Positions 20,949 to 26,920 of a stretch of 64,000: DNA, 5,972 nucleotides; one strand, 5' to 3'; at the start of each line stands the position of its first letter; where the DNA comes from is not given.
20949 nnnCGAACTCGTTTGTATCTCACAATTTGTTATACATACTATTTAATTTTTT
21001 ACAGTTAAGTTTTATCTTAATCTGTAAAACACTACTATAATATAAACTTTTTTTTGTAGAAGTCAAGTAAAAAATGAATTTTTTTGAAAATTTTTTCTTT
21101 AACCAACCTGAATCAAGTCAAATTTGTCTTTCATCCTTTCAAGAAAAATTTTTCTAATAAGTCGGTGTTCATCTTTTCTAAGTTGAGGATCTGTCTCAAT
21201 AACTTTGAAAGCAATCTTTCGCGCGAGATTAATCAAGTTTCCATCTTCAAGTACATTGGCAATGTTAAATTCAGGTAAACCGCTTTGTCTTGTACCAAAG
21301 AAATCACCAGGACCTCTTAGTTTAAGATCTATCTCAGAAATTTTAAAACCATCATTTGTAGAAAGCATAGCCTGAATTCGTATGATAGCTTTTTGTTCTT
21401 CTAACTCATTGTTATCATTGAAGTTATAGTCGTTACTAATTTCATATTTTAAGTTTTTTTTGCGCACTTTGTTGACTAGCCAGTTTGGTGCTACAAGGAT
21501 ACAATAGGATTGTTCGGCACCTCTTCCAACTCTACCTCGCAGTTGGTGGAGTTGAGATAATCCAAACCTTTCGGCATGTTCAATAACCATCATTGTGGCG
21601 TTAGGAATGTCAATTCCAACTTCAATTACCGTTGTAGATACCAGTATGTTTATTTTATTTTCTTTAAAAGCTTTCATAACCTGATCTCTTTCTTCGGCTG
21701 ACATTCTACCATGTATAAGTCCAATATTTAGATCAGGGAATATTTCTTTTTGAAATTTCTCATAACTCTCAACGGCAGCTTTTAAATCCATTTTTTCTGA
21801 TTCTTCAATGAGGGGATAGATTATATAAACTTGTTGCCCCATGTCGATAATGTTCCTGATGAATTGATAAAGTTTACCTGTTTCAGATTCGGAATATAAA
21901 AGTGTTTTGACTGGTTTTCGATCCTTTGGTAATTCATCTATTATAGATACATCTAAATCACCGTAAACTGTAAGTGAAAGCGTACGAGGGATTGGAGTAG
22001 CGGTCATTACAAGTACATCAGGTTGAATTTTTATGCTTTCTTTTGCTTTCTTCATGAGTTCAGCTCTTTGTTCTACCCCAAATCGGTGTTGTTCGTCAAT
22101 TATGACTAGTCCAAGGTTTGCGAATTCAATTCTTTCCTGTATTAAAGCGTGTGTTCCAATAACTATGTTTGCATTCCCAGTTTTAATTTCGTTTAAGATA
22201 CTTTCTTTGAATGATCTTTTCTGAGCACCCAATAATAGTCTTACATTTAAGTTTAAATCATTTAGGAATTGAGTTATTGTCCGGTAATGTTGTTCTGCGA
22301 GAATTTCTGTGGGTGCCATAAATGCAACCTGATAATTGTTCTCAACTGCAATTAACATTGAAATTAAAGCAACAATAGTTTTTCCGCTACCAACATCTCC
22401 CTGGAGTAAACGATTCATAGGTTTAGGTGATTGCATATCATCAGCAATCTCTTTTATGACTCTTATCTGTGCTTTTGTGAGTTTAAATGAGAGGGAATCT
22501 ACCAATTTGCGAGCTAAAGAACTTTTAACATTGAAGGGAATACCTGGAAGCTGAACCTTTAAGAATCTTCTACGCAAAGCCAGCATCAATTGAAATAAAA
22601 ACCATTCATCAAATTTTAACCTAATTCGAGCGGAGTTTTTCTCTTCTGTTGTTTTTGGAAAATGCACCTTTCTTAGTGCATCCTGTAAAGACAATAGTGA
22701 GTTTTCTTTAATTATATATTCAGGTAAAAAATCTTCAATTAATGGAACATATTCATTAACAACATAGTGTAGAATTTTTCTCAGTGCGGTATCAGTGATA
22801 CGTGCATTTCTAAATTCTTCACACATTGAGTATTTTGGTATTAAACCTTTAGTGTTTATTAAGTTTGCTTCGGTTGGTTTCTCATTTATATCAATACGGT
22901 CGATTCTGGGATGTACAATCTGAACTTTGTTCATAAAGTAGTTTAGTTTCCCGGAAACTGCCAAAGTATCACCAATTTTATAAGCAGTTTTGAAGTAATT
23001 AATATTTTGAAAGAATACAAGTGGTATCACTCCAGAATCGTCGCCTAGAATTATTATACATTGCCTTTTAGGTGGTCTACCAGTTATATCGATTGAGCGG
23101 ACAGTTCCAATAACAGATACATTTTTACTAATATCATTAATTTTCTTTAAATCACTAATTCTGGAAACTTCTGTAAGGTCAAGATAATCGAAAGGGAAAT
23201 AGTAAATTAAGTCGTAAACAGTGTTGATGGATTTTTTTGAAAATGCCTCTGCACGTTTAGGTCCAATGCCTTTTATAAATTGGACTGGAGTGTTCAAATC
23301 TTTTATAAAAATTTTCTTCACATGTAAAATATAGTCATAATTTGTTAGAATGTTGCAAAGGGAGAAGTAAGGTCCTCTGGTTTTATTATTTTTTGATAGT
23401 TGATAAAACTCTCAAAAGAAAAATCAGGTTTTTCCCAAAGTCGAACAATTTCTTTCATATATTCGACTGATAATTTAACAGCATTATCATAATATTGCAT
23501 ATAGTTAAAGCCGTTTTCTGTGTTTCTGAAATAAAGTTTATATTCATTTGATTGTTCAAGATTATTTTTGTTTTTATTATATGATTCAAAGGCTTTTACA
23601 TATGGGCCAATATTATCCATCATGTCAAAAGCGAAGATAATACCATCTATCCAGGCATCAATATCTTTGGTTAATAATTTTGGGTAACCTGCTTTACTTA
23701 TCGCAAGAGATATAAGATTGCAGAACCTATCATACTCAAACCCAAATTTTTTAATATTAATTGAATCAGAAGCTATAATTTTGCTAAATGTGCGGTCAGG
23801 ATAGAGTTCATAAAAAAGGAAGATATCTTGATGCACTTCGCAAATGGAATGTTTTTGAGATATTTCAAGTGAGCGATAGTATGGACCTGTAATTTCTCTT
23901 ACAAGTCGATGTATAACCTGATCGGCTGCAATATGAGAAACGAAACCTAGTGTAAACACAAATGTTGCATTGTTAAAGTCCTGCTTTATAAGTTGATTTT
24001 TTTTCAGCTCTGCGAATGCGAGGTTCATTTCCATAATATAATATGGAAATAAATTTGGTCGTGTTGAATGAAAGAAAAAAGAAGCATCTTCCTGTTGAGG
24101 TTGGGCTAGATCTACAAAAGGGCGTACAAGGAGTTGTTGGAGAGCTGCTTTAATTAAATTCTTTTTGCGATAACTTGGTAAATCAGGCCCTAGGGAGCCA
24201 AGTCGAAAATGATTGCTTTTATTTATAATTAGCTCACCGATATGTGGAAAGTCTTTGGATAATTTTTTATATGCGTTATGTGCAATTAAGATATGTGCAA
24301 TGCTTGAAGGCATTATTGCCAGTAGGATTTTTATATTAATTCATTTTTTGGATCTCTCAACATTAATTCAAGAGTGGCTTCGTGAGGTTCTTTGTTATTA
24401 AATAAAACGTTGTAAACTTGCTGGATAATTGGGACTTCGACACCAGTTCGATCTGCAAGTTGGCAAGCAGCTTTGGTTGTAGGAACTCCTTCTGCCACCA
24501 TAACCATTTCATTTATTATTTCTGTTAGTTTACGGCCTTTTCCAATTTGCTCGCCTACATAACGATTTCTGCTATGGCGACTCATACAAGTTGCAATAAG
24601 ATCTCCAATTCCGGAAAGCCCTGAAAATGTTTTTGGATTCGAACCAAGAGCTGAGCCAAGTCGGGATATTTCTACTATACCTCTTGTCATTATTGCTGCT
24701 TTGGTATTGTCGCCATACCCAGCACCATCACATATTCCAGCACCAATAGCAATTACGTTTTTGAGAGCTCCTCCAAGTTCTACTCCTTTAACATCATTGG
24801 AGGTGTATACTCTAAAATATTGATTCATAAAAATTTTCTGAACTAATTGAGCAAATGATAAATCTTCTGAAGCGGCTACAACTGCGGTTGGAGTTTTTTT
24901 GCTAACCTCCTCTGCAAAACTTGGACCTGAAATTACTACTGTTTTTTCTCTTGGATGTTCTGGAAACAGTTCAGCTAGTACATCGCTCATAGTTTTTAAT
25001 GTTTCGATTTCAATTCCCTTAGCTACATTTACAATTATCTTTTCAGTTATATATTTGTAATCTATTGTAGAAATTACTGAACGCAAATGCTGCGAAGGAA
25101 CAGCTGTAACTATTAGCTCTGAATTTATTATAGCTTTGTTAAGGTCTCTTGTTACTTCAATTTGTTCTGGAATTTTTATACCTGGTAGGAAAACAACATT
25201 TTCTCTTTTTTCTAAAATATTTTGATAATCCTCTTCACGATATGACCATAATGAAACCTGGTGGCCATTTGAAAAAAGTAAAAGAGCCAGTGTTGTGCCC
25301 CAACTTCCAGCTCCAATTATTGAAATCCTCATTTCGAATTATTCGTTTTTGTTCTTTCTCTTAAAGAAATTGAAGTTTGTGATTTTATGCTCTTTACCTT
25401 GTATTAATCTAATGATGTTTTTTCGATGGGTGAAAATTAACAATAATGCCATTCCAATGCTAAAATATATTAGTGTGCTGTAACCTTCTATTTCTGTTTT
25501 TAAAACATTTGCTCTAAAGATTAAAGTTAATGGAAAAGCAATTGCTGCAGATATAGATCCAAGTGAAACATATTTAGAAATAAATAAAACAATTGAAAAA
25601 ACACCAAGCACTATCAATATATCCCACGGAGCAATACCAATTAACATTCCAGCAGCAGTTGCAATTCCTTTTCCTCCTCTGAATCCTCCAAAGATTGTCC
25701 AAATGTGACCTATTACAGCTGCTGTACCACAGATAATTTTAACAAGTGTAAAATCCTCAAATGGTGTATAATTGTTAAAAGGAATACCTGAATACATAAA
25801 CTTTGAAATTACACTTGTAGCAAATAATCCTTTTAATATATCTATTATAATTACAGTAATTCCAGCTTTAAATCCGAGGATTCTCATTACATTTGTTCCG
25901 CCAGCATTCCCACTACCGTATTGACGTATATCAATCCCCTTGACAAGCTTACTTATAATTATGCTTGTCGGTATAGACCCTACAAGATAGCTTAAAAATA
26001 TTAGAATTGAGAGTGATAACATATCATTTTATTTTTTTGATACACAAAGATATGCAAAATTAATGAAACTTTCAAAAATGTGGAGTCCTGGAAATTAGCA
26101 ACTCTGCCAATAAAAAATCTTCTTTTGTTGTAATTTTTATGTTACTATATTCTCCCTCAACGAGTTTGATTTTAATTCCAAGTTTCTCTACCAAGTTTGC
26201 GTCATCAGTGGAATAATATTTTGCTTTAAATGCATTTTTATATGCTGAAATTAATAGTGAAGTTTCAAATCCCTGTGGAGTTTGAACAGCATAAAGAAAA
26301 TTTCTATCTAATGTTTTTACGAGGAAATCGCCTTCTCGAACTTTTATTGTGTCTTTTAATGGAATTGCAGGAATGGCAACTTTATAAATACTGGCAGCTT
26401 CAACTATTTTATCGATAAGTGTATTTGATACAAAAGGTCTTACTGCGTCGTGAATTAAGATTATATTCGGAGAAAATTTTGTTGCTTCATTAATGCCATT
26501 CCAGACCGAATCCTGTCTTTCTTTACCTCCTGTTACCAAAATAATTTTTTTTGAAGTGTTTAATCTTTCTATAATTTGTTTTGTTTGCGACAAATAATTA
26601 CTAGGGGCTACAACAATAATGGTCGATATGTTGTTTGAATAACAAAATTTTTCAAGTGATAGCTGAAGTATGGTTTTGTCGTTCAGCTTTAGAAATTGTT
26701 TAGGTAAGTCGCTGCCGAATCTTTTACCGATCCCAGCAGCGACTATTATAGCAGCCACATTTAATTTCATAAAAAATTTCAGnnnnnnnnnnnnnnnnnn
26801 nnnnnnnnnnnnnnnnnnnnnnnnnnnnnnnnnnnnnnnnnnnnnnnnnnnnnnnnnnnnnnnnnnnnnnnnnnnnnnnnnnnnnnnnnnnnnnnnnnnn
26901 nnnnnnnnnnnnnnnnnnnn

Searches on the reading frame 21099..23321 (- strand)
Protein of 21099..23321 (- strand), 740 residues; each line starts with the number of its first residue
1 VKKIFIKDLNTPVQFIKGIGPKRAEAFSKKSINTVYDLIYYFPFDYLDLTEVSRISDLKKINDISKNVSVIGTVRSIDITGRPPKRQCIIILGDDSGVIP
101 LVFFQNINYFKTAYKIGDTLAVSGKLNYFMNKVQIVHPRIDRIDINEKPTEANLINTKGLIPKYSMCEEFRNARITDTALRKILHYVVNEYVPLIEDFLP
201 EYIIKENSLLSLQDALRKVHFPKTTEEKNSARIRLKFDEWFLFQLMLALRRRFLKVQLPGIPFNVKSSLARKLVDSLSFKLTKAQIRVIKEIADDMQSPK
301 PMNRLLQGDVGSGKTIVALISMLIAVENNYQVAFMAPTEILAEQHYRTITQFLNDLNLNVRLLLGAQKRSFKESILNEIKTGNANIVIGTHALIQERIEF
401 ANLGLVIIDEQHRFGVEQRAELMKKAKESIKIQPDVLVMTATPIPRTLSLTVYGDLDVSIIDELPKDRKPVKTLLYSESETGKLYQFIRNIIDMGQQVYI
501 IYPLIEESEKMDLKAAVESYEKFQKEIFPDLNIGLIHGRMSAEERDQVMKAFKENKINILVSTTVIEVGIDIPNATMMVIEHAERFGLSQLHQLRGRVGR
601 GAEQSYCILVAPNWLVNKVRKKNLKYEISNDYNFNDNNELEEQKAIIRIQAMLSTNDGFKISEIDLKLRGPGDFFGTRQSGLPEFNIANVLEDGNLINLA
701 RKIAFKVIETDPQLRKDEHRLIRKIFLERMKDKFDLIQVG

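Call 47: search_protein_families(library=pfam, proteins=[window:21099-23321:-], max_evalue=0.00001)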
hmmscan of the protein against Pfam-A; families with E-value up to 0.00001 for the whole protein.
window:21099-23321:- (740 aa): 7 families
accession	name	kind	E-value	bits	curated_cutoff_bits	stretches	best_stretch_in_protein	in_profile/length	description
PF00270.35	DEAD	-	3.4e-28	98.9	26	1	282-448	1-164/167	DEAD/DEAH box helicase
PF00271.37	Helicase_C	-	1.5e-24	86.8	23.5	1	488-600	6-108/110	Helicase conserved C-terminal domain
PF19833.4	RecG_dom3_C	-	8.3e-22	77.5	26.8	1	655-730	1-77/87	ATP-dependent DNA helicase RecG, domain 3, C-terminal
PF04851.21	ResIII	-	3.9e-15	56.6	22.5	1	279-443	2-162/164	Type III restriction enzyme, res subunit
PF17191.10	RecG_wedge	-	4.3e-13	49.6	23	1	12-169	1-145/162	RecG wedge domain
PF01336.31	tRNA_anti-codon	-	9.9e-10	38.7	27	1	68-140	1-72/75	OB-fold nucleic acid binding domain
PF22590.2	Cas3-like_C_2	-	1.9e-07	31.8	27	1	514-601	13-104/106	CRISPR-associated nuclease/helicase Cas3, C-terminal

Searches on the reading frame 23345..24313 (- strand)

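Call 47: search_protein_families(library=pfam, proteins=[window:23345-24313:-], max_evalue=0.00001)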
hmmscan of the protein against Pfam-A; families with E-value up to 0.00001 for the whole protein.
window:23345-24313:- (322 aa): 1 family
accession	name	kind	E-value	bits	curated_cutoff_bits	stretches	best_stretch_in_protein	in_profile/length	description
PF00882.24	Zn_dep_PLPC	-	2.8e-11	44.1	26.8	1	7-183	2-135/167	Zinc dependent phospholipase C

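Call 75: search_protein_families(library=ncbifam, proteins=[window:23345-24313:-], max_evalue=1e-10)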
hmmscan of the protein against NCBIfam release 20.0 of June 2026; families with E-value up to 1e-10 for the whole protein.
window:23345-24313:- (322 aa): 0 families

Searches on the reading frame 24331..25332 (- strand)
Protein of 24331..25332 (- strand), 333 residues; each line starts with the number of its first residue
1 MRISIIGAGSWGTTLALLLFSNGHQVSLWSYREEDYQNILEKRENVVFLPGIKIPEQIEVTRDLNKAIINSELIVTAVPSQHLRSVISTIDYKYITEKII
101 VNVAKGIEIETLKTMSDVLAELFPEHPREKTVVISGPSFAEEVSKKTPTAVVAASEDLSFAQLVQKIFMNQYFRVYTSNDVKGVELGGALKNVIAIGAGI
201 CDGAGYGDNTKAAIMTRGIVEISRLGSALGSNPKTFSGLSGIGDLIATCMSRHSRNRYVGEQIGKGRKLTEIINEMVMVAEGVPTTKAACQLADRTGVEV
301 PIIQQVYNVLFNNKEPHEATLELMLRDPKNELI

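Call 47: search_protein_families(library=pfam, proteins=[window:24331-25332:-], max_evalue=0.00001)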
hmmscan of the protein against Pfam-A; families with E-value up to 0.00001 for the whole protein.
window:24331-25332:- (333 aa): 5 families
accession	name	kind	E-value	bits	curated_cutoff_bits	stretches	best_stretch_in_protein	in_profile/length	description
PF07479.19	NAD_Gly3P_dh_C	-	5.9e-59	198.8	25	1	180-319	1-140/142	NAD-dependent glycerol-3-phosphate dehydrogenase C-terminus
PF01210.29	NAD_Gly3P_dh_N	-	3.5e-50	170.5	23.1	1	3-160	2-157/158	NAD-dependent glycerol-3-phosphate dehydrogenase N-terminus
PF20618.3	GPD_NAD_C_bact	-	1.3e-21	77.4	27.6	1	240-306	1-66/66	Bacterial GPD, NAD-dependent C-terminal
PF03807.23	F420_oxidored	-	1.2e-09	39.1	21.6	1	2-105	1-93/94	NADP oxidoreductase coenzyme F420-dependent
PF02558.23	ApbA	-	2.6e-06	27.6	22.2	1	3-110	1-106/150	Ketopantoate reductase PanE/ApbA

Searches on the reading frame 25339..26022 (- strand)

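Call 47: search_protein_families(library=pfam, proteins=[window:25339-26022:-], max_evalue=0.00001)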
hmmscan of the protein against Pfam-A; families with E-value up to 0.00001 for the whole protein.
window:25339-26022:- (227 aa): 1 family
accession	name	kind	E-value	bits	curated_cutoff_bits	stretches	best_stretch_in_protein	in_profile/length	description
PF02660.20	G3P_acyltransf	-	1.3e-53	181.9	24.1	1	10-206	1-164/164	Glycerol-3-phosphate acyltransferase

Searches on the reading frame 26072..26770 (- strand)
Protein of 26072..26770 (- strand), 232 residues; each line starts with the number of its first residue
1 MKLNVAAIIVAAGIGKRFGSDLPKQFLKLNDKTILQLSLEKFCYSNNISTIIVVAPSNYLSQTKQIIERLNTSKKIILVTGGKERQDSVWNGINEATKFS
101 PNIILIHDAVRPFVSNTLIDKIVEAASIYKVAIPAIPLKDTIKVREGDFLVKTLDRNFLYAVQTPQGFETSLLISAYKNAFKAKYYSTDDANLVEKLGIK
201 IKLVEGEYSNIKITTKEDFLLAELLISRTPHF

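Call 47: search_protein_families(library=pfam, proteins=[window:26072-26770:-], max_evalue=0.00001)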
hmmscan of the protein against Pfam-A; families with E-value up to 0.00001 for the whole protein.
window:26072-26770:- (232 aa): 2 families
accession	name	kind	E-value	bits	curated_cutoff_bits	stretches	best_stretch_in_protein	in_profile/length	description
PF01128.25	IspD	-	3e-65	220.5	27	1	5-227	1-220/221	2-C-methyl-D-erythritol 4-phosphate cytidylyltransferase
PF12804.13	NTP_transf_3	-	6.8e-08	33.3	27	1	7-134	1-121/160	MobA-like NTP transferase domain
